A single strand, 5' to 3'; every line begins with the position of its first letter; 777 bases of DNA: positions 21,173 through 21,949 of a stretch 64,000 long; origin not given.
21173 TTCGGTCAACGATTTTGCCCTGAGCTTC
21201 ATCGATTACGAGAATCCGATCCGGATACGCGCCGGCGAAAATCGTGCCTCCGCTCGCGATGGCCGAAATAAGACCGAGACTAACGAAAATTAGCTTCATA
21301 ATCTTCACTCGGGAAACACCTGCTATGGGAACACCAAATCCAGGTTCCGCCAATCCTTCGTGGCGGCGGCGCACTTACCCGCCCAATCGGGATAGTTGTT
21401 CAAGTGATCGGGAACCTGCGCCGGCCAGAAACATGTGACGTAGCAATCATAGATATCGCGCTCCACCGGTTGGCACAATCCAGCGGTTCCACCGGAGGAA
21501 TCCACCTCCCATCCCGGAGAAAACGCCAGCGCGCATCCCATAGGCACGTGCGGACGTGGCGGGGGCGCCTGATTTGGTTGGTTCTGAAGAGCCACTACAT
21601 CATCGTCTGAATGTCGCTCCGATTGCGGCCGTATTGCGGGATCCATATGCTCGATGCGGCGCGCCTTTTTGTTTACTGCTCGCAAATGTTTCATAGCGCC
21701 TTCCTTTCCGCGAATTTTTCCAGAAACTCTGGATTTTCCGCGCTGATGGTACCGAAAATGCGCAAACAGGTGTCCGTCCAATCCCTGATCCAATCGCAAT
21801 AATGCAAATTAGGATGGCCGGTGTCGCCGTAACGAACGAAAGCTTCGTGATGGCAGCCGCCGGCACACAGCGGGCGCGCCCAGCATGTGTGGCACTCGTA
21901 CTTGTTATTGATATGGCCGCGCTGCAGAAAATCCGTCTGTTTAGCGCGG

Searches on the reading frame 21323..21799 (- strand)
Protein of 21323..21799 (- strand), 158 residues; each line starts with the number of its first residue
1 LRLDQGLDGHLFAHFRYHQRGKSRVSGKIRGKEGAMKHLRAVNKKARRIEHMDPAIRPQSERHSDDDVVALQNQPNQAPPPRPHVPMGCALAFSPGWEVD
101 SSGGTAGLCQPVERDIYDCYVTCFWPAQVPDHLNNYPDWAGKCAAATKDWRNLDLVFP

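Call 6: search_protein_families(library=pfam, proteins=[window:21323-21799:-])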
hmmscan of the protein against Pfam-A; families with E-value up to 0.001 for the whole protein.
window:21323-21799:- (158 aa): 1 family
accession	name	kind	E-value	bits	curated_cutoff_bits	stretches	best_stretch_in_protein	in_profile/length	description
PF08992.16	QH-AmDH_gamma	-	1.9e-36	124.4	25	1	87-158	3-74/75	Quinohemoprotein amine dehydrogenase, gamma subunit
